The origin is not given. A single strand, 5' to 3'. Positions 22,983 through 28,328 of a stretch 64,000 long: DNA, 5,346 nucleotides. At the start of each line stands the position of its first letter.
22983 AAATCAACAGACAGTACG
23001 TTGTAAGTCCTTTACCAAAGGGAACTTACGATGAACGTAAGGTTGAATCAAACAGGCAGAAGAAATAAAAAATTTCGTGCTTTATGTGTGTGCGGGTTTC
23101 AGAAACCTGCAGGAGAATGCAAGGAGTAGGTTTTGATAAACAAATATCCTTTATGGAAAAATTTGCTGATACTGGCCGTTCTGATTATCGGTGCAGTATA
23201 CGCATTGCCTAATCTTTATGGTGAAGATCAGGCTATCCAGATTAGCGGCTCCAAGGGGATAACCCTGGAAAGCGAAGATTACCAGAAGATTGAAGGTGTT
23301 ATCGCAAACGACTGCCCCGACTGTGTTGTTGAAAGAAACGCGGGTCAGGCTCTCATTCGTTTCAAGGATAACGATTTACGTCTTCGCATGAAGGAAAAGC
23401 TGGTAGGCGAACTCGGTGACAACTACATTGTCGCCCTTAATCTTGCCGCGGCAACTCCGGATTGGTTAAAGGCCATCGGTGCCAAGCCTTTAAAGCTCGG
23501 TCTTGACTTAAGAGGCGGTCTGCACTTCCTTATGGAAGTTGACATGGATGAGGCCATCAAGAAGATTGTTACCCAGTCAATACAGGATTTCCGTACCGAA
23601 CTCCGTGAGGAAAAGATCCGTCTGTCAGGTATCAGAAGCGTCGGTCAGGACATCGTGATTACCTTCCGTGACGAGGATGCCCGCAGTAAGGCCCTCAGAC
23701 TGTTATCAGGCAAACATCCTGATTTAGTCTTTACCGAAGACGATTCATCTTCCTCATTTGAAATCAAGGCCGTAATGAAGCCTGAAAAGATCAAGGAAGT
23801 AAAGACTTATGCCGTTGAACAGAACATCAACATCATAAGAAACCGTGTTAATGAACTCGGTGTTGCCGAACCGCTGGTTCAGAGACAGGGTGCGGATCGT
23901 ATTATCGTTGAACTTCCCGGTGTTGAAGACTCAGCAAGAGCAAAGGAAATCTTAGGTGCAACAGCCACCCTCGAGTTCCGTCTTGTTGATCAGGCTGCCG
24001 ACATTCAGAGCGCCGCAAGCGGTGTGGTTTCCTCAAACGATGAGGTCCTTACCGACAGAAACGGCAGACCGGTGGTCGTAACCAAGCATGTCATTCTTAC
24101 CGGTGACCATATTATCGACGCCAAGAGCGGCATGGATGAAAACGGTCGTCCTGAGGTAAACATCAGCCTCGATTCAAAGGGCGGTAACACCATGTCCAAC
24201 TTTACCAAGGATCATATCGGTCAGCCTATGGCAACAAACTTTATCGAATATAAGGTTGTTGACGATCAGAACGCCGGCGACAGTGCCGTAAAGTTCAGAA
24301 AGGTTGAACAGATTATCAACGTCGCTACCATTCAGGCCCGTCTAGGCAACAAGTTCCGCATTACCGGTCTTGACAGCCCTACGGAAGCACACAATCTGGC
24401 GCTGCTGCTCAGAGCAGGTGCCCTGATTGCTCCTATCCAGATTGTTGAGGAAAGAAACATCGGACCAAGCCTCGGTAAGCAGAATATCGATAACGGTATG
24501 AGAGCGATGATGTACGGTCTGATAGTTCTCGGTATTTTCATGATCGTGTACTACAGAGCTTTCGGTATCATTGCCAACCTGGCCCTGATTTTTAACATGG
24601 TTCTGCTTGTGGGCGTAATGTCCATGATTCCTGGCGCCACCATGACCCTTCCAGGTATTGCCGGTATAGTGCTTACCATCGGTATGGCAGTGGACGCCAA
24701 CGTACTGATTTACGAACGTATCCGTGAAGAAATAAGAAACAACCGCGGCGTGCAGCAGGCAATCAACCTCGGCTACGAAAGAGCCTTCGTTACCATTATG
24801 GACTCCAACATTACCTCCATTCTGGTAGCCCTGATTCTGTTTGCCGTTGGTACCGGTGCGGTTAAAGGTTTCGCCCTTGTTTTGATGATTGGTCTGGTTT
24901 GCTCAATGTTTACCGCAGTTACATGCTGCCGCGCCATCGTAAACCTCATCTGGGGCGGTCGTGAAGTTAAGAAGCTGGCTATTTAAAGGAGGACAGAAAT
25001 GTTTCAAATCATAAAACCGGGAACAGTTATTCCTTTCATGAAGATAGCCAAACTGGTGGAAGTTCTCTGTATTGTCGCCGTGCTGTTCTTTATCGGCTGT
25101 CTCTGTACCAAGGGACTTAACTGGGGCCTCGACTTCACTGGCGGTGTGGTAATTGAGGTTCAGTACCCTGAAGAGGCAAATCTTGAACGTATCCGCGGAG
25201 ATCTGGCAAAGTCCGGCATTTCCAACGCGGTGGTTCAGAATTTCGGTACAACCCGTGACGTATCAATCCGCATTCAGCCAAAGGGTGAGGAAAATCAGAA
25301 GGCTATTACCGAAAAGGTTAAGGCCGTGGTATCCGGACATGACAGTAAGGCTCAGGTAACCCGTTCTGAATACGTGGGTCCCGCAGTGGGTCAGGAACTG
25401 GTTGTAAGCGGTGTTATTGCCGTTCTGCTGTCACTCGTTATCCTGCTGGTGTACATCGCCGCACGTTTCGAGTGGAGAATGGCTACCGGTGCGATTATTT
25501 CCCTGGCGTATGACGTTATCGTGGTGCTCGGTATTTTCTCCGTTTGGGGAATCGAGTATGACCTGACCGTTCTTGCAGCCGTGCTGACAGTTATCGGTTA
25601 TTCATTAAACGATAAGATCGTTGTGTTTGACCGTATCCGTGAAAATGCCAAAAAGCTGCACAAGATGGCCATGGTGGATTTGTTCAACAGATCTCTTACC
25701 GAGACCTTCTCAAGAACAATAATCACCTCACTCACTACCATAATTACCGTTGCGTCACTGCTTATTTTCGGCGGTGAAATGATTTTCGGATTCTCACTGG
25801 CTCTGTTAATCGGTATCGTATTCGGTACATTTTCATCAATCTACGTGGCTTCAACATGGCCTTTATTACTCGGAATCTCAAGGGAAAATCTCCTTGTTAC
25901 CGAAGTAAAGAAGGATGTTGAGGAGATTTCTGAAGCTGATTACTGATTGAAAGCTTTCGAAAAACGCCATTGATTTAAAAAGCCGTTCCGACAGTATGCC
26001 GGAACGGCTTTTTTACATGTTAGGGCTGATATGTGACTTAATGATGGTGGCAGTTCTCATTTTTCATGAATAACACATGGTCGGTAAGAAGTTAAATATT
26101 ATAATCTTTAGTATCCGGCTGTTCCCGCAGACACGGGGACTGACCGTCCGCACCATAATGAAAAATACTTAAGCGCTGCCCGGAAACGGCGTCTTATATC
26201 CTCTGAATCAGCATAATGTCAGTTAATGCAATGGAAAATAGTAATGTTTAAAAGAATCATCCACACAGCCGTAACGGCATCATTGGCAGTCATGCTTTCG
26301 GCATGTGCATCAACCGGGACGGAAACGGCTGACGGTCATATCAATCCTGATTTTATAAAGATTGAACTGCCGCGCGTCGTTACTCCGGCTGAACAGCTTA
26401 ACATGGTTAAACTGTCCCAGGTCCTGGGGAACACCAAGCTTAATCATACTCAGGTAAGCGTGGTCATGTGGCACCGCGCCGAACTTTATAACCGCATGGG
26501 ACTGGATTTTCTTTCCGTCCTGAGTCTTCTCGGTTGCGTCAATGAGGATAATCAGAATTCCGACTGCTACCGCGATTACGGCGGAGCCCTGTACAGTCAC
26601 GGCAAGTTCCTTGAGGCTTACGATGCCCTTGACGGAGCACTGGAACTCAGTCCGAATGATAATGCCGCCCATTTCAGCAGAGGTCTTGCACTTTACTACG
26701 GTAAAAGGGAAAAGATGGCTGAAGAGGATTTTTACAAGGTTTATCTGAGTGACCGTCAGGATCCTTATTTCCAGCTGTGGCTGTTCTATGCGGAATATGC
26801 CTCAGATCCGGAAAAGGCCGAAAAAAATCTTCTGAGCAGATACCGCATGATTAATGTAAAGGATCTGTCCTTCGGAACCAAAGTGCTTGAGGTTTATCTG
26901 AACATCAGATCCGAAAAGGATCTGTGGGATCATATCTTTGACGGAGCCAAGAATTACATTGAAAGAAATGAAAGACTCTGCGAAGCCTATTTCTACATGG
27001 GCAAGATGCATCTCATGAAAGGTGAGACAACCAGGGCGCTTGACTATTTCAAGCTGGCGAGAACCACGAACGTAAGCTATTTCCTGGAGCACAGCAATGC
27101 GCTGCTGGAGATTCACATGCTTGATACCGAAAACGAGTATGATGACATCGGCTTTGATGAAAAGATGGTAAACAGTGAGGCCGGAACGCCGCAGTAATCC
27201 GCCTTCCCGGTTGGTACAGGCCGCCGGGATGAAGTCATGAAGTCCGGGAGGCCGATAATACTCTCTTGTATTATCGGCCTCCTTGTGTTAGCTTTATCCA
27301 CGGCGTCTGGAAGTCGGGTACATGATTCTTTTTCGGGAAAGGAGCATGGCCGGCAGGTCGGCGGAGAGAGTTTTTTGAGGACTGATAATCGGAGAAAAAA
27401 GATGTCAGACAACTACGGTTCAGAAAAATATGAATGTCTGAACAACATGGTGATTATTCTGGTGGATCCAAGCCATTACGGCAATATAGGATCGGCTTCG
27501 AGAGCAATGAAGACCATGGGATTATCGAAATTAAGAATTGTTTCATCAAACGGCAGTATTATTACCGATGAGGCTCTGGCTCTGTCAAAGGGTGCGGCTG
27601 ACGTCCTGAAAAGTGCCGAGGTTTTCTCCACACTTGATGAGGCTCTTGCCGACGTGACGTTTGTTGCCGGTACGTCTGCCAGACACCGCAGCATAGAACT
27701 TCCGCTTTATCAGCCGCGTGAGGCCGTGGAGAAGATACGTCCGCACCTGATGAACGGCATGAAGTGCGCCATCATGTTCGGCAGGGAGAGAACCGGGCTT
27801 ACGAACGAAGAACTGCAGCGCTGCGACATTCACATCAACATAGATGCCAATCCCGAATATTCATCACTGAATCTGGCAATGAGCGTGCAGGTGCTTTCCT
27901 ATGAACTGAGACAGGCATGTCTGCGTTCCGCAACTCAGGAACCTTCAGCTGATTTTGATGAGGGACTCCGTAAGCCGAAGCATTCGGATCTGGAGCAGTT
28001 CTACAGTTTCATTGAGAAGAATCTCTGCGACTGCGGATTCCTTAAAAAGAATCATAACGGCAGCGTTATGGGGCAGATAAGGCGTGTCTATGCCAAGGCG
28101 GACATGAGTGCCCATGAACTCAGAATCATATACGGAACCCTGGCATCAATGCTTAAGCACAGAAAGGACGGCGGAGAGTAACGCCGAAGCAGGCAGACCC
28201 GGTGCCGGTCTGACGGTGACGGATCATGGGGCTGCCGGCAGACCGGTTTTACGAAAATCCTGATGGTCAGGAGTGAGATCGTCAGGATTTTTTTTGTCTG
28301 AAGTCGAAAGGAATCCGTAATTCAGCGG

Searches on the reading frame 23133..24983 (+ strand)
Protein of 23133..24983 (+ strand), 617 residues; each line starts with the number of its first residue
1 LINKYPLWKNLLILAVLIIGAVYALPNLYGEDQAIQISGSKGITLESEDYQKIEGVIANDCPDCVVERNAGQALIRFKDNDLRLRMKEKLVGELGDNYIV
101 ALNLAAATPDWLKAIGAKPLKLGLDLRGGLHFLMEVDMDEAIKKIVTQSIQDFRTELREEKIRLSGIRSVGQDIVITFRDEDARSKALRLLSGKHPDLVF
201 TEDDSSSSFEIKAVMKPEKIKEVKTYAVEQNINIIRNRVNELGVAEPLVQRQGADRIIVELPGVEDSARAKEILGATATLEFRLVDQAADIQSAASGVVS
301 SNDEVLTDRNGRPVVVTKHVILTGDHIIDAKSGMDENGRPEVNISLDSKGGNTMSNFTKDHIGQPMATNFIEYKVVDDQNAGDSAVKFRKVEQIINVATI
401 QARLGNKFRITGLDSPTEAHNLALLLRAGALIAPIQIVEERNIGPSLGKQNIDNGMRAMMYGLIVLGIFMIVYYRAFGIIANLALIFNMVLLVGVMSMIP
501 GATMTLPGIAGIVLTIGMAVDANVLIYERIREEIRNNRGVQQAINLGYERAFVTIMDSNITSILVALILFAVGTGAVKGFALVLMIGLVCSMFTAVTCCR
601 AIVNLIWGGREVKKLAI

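Call 9: search_protein_families(library=pfam, proteins=[window:23133-24983:+], max_evalue=0.00001)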
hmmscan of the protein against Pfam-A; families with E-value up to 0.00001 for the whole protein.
window:23133-24983:+ (617 aa): 6 families
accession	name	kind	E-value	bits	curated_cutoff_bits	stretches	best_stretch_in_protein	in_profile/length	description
PF22599.2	SecDF_P1_head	-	3.4e-33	114.4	27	1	304-433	2-114/114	SecDF, P1 head subdomain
PF21760.3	SecD_1st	-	7.4e-30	102.6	27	1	228-287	1-60/60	Protein translocase subunit SecDF, P1 domain, N-terminal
PF13721.11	SecD-TM1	-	8.1e-30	103.8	30.5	1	2-102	1-103/103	SecD export protein N-terminal TM region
PF02355.23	SecD_SecF_C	-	5e-21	75.4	20.5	1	435-603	13-183/189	Protein export membrane protein SecD/SecF, C-terminal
PF07549.19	Sec_GG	-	5.2e-07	29.4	20.3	1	114-139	2-27/28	SecD/SecF GG Motif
PF03176.21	MMPL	-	1.8e-06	27.6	20.5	1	478-605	176-301/333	MMPL family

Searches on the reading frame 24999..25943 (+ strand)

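Call 9: search_protein_families(library=pfam, proteins=[window:24999-25943:+], max_evalue=0.00001)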
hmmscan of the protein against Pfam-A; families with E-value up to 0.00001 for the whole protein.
window:24999-25943:+ (315 aa): 2 families
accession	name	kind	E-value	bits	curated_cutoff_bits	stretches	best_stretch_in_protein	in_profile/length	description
PF02355.23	SecD_SecF_C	-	8.5e-64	214.9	20.5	1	107-287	2-182/189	Protein export membrane protein SecD/SecF, C-terminal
PF07549.19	Sec_GG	-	1.9e-09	37.1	20.3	1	36-56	4-24/28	SecD/SecF GG Motif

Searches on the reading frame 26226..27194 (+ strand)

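Call 9: search_protein_families(library=pfam, proteins=[window:26226-27194:+], max_evalue=0.00001)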
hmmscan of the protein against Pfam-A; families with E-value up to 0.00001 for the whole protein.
window:26226-27194:+ (323 aa): 2 families
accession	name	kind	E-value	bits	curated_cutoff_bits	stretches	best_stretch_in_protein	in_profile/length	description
PF13432.12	TPR_16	-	1.6e-07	32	32.7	0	121-180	6-62/65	Tetratricopeptide repeat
PF07719.23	TPR_2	-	2.2e-07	30.9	27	0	114-145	3-34/34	Tetratricopeptide repeat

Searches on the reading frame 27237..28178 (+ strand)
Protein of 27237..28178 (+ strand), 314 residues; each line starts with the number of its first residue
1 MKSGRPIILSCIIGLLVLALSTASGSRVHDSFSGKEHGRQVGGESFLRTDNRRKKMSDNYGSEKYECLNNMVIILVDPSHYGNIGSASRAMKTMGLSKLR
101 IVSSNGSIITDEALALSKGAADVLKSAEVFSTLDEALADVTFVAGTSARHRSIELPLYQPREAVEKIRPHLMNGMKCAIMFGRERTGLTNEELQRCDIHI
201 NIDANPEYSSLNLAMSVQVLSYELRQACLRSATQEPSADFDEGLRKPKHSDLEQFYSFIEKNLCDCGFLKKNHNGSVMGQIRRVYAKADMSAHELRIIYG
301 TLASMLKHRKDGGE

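Call 9: search_protein_families(library=pfam, proteins=[window:27237-28178:+], max_evalue=0.00001)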
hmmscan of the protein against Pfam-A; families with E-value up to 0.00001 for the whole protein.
window:27237-28178:+ (314 aa): 1 family
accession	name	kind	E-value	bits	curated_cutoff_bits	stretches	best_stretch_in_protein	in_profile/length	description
PF00588.24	SpoU_methylase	-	2.5e-27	96.2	29.7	1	71-222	2-142/142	SpoU rRNA Methylase family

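Call 79: search_protein_families(library=ncbifam, proteins=[window:27237-28178:+], max_evalue=1e-10)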
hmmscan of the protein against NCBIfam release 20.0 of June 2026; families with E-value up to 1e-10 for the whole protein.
window:27237-28178:+ (314 aa): 4 families
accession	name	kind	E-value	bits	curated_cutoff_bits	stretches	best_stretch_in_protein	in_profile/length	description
NF011694.0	PRK15114.1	equivalog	3.7e-75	252.6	280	1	68-310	2-242/246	tRNA (cytosine(32)/uridine(32)-2'-O)-methyltransferase TrmJ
TIGR00050.1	rRNA_methyl_1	subfamily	8.7e-66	222.1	167.15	1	68-306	2-229/233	TrmJ/YjtD family RNA methyltransferase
NF007752.0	PRK10433.1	equivalog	3.9e-41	141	212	1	71-240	3-171/228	tRNA/rRNA methyltransferase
NF041077.1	tRNAmeth_TrmJ_Sulfolob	equivalog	6.1e-22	78.4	350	1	72-230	3-157/229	tRNA (cytidine-2'-O-)-methyltransferase TrmJ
